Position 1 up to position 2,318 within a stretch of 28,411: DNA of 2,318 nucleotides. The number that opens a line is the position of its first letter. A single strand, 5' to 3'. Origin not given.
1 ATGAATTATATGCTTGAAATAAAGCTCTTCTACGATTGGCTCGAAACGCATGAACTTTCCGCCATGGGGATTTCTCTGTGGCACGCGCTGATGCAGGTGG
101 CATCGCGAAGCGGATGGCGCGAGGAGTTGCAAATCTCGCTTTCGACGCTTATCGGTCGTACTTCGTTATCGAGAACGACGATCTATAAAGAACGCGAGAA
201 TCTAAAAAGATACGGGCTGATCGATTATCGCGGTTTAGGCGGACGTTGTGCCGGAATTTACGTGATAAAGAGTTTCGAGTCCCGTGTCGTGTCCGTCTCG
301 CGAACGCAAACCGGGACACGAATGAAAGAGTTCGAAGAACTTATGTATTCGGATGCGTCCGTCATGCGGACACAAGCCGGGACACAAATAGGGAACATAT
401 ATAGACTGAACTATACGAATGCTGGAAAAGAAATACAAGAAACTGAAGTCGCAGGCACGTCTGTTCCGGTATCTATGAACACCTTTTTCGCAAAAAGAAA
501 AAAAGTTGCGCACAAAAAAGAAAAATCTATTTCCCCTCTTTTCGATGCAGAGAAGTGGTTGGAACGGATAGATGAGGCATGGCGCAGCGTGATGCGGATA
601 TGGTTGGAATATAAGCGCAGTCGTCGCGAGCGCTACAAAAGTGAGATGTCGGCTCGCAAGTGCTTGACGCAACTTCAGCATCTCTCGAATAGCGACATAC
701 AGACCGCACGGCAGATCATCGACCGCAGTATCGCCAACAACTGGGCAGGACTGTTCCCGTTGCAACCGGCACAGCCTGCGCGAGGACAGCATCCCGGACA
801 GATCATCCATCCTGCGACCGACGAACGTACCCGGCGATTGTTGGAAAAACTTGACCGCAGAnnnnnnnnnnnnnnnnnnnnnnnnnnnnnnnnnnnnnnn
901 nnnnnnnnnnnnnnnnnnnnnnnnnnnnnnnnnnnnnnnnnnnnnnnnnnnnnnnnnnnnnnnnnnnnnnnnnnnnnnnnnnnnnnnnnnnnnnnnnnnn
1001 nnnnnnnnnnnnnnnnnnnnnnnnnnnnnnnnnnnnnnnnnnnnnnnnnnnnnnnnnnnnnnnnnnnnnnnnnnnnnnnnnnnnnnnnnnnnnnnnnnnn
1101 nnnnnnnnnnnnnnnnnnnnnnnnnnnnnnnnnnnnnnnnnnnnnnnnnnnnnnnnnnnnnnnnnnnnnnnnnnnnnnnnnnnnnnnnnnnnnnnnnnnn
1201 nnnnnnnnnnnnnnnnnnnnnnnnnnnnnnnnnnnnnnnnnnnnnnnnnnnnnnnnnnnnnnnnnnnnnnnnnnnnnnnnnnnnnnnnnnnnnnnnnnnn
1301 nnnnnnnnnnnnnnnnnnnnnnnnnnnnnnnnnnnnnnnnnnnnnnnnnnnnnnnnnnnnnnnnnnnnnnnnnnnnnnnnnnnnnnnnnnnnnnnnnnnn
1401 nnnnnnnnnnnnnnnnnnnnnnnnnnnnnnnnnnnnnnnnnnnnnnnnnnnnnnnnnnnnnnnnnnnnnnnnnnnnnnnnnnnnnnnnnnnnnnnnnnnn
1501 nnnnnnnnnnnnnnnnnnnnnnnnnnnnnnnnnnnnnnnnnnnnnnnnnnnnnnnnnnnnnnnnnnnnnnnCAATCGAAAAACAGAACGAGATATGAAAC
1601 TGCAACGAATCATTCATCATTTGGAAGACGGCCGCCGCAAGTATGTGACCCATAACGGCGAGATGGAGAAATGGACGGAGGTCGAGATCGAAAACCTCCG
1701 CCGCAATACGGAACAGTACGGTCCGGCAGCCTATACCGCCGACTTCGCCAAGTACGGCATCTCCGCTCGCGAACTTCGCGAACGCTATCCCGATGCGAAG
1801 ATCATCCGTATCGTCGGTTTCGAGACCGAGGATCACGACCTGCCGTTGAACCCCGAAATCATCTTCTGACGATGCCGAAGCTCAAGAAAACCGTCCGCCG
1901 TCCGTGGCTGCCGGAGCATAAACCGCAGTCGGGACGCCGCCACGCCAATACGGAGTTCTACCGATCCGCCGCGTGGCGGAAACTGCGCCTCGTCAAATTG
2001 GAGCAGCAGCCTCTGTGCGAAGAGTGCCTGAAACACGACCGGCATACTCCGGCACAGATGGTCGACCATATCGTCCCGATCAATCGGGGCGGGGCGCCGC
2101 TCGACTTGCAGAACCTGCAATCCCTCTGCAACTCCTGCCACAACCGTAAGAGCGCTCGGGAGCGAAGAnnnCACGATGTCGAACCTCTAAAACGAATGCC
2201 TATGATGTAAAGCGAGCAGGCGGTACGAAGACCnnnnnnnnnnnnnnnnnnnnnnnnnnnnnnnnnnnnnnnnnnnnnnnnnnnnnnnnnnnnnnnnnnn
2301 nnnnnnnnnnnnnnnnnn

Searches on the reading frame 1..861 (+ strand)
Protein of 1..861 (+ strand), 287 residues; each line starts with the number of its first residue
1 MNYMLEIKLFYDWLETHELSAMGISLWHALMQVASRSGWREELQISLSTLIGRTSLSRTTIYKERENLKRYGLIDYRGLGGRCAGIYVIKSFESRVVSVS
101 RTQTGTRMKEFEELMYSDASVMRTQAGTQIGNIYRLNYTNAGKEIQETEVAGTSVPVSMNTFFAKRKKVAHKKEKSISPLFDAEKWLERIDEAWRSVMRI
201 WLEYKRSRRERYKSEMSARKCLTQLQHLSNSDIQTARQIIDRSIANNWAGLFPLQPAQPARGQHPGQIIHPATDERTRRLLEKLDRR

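Call 8: search_protein_families(library=phrogs, proteins=[window:1-861:+], max_evalue=0.001)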
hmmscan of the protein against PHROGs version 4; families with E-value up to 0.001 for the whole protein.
window:1-861:+ (287 aa): 4 families
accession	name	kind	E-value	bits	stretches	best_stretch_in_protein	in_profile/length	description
phrog_678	-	DNA, RNA and nucleotide metabolism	3.4e-11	44.3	1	44-265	85-293/346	replication initiation O-like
phrog_18589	-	unknown function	1.4e-07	32.6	1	185-262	38-109/156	-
phrog_19658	-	DNA, RNA and nucleotide metabolism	6.3e-07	30.2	1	1-77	1-72/283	replication initiation protein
phrog_7498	-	DNA, RNA and nucleotide metabolism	0.00021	21.6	1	9-94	9-101/296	DnaD-like helicase loader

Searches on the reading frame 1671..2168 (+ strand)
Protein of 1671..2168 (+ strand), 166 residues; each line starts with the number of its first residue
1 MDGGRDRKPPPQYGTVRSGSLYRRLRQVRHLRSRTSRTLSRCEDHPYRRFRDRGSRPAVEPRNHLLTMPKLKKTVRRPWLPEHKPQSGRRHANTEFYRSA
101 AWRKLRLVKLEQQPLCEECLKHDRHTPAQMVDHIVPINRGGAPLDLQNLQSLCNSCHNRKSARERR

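Call 8: search_protein_families(library=phrogs, proteins=[window:1671-2168:+], max_evalue=0.001)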
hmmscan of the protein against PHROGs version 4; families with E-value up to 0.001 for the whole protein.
window:1671-2168:+ (166 aa): 18 families
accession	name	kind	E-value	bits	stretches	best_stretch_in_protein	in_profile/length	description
phrog_144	-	DNA, RNA and nucleotide metabolism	3.3e-27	96.3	1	46-166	21-138/175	HNH endonuclease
phrog_589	-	DNA, RNA and nucleotide metabolism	2.3e-26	93.6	1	67-166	46-144/179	HNH endonuclease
phrog_2323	-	DNA, RNA and nucleotide metabolism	2.7e-21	76.7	1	86-164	8-87/113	HNH endonuclease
phrog_5956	-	DNA, RNA and nucleotide metabolism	7.5e-18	65.5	1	89-165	34-112/138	HNH endonuclease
phrog_119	-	DNA, RNA and nucleotide metabolism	6.3e-15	55.9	1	89-164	178-258/443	HNH endonuclease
phrog_4581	-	head and packaging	1.9e-13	51.6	1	93-164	44-112/395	terminase small subunit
phrog_6050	-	DNA, RNA and nucleotide metabolism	7.7e-12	45.7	1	108-165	306-362/402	HNH endonuclease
phrog_333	-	DNA, RNA and nucleotide metabolism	1.1e-11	46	1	98-165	17-83/138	HNH endonuclease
phrog_338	-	DNA, RNA and nucleotide metabolism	2.5e-11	44.5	1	90-165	182-264/340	HNH endonuclease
phrog_7785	-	DNA, RNA and nucleotide metabolism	1.1e-05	26.5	1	113-163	70-114/147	HNH endonuclease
phrog_17283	-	DNA, RNA and nucleotide metabolism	3.5e-05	25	1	130-163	10-43/71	HNH endonuclease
phrog_8660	-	DNA, RNA and nucleotide metabolism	6.3e-05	24.2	1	40-164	71-180/196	HNH endonuclease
phrog_2214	-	DNA, RNA and nucleotide metabolism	0.00011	22.4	1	100-164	180-240/429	HNH endonuclease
phrog_9545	-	DNA, RNA and nucleotide metabolism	0.00015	22.5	1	94-162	103-166/206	HNH endonuclease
phrog_1271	-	DNA, RNA and nucleotide metabolism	0.00018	22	1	100-165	255-320/361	HNH endonuclease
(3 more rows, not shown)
